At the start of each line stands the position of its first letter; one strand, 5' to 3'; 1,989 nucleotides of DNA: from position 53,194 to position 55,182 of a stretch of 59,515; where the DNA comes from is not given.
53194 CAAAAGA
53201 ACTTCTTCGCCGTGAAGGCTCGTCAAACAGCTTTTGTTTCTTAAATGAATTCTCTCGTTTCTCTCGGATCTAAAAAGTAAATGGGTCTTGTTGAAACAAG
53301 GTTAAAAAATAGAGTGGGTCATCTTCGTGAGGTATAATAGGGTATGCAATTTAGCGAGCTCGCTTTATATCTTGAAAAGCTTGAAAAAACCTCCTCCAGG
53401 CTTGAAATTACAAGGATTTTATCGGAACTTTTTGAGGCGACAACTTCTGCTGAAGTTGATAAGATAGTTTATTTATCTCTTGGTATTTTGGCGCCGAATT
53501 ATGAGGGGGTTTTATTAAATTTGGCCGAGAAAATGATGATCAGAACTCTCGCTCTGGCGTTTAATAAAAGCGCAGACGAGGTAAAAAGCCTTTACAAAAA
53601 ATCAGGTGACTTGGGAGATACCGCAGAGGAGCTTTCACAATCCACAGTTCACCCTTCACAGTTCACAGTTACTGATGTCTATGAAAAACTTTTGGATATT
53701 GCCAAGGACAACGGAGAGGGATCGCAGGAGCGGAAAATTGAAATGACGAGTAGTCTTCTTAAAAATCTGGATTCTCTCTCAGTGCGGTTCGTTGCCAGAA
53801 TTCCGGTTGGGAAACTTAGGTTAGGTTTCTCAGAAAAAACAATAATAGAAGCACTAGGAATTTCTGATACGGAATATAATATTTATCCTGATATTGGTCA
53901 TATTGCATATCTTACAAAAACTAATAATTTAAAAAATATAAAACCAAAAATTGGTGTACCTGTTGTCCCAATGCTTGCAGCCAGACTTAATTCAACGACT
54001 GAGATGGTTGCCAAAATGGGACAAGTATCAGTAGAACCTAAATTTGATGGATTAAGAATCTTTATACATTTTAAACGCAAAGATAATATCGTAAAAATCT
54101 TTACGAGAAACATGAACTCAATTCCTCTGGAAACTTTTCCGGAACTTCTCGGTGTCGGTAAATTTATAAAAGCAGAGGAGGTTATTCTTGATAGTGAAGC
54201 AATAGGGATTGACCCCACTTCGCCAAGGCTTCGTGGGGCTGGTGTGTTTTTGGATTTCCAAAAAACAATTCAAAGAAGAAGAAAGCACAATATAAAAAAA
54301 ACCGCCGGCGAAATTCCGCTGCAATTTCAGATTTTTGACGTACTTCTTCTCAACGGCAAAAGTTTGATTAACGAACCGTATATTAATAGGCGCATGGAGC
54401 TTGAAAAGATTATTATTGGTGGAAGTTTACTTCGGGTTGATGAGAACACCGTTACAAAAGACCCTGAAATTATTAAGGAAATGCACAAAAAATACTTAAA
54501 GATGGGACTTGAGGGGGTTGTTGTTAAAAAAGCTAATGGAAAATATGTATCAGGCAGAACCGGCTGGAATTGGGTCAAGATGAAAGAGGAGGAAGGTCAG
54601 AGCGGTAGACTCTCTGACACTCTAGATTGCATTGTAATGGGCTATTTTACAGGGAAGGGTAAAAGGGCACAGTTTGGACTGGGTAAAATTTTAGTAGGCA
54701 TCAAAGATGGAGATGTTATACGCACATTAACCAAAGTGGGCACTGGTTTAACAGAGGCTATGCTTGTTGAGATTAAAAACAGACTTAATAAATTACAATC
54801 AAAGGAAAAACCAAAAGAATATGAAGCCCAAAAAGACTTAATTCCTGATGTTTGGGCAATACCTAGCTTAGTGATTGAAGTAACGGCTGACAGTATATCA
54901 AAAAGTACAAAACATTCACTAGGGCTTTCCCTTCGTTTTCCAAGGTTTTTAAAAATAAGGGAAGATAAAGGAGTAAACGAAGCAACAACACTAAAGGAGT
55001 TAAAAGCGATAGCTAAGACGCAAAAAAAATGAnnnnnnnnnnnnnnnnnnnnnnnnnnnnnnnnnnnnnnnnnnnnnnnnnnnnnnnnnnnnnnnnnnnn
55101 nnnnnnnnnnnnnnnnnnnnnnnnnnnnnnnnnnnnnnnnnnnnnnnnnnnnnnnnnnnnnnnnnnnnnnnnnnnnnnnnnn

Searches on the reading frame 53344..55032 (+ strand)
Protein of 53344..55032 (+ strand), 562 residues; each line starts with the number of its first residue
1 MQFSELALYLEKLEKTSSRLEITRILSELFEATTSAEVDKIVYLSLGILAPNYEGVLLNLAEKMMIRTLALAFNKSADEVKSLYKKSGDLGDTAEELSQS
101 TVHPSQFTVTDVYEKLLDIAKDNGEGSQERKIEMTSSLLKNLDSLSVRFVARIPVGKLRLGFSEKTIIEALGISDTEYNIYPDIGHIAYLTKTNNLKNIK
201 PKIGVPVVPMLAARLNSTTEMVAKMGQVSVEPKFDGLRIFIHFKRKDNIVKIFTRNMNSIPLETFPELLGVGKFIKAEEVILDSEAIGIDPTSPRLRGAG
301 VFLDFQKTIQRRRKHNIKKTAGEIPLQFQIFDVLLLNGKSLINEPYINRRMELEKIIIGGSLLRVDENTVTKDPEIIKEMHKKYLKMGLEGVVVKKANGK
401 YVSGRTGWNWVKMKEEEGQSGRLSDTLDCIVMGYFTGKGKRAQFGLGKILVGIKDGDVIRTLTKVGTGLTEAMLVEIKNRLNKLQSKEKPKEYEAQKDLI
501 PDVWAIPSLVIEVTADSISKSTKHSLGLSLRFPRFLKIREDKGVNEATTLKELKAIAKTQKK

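Call 15: search_protein_families(library=pfam, proteins=[window:53344-55032:+])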
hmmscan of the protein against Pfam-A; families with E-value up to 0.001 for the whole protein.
window:53344-55032:+ (562 aa): 4 families
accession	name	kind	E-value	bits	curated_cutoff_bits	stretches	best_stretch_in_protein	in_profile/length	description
PF01068.26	DNA_ligase_A_M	-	2e-41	142.4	26.2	1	209-414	1-204/204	ATP dependent DNA ligase domain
PF04675.19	DNA_ligase_A_N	-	4.4e-40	138.1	24.6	1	2-171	1-173/174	DNA ligase N terminus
PF04679.21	DNA_ligase_A_C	-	2.4e-19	70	27.5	1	445-542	4-94/94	ATP dependent DNA ligase C terminal region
PF01331.24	mRNA_cap_enzyme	-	1.8e-05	25.1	29.6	0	230-287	20-79/194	mRNA capping enzyme, catalytic domain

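Call 32: find_homologous_proteins(query=window:53344-55029:+, max_evalue=1e-40)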
Query window:53344-55029:+ (562 aa): 3380 proteins with E <= 1e-40 among 8000 candidates; the best 120 are listed.
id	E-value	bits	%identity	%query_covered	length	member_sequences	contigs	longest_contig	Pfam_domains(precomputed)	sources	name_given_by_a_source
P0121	0.0e+0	1216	100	100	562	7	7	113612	PF04675.20,PF01068.27,PF04679.22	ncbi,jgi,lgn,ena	-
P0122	6.0e-293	990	81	100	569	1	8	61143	PF04675.20,PF01068.27,PF04679.22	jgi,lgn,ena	-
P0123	8.2e-293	990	81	100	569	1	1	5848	PF04675.20,PF01068.27,PF04679.22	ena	-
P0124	1.4e-292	989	81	100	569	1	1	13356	PF04675.20,PF01068.27,PF04679.22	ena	-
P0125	4.7e-276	935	77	100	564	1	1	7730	PF04675.20,PF01068.27,PF04679.22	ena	-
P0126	1.1e-267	907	74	99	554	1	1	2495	PF04675.20,PF01068.27,PF04679.22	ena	-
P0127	1.9e-266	903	74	99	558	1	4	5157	PF04675.20,PF01068.27,PF04679.22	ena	-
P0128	5.9e-266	901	73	99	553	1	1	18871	PF04675.20,PF01068.27,PF04679.22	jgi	jgi:DNA ligase-1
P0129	3.6e-265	899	74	100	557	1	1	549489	PF01331.26,PF04675.20,PF01068.27,PF04679.22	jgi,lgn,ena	-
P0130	2.3e-264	896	74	100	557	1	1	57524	PF04675.20,PF01068.27,PF04679.22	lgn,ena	-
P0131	5.7e-264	895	74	99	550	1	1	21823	PF04675.20,PF01068.27,PF04679.22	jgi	jgi:DNA ligase-1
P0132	9.7e-264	894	73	99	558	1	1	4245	PF04675.20,PF01068.27,PF04679.22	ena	-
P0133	2.1e-263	893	72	99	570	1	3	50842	PF04675.20,PF01068.27,PF04679.22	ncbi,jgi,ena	-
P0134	2.6e-263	892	74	99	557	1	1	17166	PF04675.20,PF01068.27,PF04679.22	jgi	-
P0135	2.8e-263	892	73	99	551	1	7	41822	PF04675.20,PF01068.27,PF04679.22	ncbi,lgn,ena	-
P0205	9.6e-253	858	68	100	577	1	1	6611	PF04675.20,PF01068.27,PF04679.22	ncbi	-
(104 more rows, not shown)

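Call 59: search_solved_structures(query=window:53344-55029:+, max_evalue=1e-10, show_alignments=1)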
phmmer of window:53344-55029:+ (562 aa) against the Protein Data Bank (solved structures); distinct sequences matched with E-value up to 1e-10: 34.
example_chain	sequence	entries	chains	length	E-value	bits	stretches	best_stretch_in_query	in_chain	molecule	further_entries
2hiv_A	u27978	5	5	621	9.1e-83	281.9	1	1-557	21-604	Thermostable DNA ligase | DNA ligase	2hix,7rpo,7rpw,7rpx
2cfm_A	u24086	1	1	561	4.7e-75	256.4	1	1-561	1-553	THERMOSTABLE DNA LIGASE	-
4eq5_A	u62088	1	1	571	6.7e-69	236.1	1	3-559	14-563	DNA ligase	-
9dfa_A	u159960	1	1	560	5e-67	229.9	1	1-559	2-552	DNA ligase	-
3rr5_A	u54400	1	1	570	9.6e-67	229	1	2-561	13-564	DNA ligase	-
9df9_A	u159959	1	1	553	1.9e-66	228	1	1-556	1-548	DNA ligase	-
3gde_A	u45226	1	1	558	5.5e-57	196.8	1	1-560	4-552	DNA ligase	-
9nys_A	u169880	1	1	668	1.4e-56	195.5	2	152-559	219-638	DNA ligase 1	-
9bs4_A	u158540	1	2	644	1.6e-56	195.3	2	152-559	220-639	DNA ligase 1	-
6p0b_A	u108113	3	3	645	1.6e-56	195.3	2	152-559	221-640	DNA ligase 1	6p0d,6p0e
7kr3_A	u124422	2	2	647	1.6e-56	195.3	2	152-559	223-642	DNA ligase 1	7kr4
7sum_A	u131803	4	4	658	1.7e-56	195.2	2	152-559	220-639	DNA ligase 1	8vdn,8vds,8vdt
9yhu_A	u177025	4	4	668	1.8e-56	195.1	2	152-559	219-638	DNA ligase 1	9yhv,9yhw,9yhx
7sx5_A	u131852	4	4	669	1.8e-56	195.1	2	152-559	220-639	DNA ligase 1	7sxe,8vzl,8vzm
9bs3_A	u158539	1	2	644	2e-56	194.9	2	152-559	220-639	DNA ligase 1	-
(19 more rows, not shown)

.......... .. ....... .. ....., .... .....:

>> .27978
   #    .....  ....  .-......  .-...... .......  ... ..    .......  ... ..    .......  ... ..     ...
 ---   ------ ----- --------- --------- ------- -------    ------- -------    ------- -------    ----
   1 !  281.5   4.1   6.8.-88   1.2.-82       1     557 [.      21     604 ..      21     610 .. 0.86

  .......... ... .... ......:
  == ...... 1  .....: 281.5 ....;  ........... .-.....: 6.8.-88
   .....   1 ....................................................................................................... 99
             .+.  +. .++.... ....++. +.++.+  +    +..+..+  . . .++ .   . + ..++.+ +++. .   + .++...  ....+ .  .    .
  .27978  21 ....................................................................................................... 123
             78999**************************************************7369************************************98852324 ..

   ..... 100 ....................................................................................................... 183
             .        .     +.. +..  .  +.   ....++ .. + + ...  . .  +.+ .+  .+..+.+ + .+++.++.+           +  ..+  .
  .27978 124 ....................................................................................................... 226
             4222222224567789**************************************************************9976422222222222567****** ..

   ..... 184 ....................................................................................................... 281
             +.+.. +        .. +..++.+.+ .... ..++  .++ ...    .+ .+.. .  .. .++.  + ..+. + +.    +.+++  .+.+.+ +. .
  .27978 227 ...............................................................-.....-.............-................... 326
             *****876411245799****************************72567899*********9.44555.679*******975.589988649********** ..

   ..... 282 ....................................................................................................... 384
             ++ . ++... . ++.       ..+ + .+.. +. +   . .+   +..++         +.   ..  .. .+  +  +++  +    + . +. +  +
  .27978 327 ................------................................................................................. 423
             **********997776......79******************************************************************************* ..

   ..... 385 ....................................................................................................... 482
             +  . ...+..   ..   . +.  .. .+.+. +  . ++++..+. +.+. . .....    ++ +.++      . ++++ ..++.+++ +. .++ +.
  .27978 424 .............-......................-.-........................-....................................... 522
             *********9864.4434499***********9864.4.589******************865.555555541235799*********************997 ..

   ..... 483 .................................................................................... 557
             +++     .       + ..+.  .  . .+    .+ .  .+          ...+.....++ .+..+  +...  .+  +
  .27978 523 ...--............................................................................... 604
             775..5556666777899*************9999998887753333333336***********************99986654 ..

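Call 74: find_encoding_contigs(protein=P0122, flank=200, max_places=1)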
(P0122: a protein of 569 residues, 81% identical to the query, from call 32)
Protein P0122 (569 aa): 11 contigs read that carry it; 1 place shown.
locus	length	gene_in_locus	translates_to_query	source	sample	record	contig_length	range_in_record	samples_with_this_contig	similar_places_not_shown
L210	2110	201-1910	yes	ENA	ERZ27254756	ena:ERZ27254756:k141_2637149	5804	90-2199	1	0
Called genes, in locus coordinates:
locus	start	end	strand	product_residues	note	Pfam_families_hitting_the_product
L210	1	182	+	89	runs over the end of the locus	?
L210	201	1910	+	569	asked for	PF04675:DNA_ligase_A_N, PF01068:DNA_ligase_A_M, PF04679:DNA_ligase_A_C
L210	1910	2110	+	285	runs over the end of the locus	-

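Call 75: find_encoding_contigs(protein=P0133, flank=200, max_places=1)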
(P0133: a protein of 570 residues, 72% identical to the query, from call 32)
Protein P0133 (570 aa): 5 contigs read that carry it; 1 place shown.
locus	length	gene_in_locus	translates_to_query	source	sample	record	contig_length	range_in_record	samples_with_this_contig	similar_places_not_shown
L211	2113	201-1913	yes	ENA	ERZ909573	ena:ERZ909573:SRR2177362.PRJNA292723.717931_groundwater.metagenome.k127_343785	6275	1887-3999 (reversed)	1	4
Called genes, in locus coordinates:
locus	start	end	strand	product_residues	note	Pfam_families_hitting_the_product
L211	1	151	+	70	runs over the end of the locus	-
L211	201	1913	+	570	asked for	PF04675:DNA_ligase_A_N, PF01068:DNA_ligase_A_M, PF04679:DNA_ligase_A_C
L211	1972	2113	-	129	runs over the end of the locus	-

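Call 76: find_encoding_contigs(protein=P0205, flank=200, max_places=1)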
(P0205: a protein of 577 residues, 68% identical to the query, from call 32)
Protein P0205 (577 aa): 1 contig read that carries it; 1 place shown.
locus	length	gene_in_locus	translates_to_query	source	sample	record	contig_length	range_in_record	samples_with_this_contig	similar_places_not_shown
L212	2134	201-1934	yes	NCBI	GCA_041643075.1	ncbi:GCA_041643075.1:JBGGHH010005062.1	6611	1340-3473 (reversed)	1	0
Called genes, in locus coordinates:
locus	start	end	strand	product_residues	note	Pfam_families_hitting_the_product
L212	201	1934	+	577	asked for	PF04675:DNA_ligase_A_N, PF01068:DNA_ligase_A_M, PF04679:DNA_ligase_A_C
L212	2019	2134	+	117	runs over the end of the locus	PF09685:MamF_MmsF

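Call 80: predict_structure(alignment_id=A4)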
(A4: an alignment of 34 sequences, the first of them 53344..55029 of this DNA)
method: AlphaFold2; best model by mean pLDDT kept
length: 562 residues; sequences in the alignment: 34
mean_pLDDT: 56.3   pTM: 0.49
mean pLDDT of the five models: 56.3, 51.2, 51.0, 49.1, 47.6
residues with pLDDT >= 90: 104; 70-90: 106; 50-70: 63; < 50: 289
segments of 3 or more residues with pLDDT < 50: 52-59, 206-237, 255-257, 286-330, 360-374, 380-562
pLDDT, mean of each block of 10 residues (from residue 1): 95 91 96 93 82 44 86 93 92 89 75 87 67 90 92 80 84 76 84 85 48 36 28 40 80 57 60 79 54 36 30 29 34 74 67 67 36 48 41 31 34 30 30 26 27 32 28 38 31 26 29 29 28 28 39 42 34
secondary structure, 60 per line:
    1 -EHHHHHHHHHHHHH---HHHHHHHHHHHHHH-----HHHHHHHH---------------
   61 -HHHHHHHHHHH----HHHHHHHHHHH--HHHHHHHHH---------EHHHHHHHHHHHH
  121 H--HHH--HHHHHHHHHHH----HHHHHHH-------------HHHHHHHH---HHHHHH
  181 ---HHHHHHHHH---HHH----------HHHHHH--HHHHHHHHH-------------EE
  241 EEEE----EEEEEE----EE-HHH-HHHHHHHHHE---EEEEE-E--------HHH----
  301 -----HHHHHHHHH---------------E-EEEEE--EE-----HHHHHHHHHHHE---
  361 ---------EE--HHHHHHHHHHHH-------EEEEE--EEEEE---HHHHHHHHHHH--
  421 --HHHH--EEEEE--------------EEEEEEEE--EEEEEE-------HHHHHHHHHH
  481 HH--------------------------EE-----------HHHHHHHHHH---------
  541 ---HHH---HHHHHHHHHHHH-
elements in order: H3-15 H19-32 H38-45 H62-72 H77-87 H90-98 H109-121 H129-139 H144-150 H164-171 H175-180 H184-192 H209-214 H217-225 E239-244 E249-254 H266-274 E279-283 H306-314 E332-336 H346-356 H374-385 E393-397 E400-404 H408-418 H423-426 E429-433 E448-455 E458-463 H471-482 H522-531 H550-561
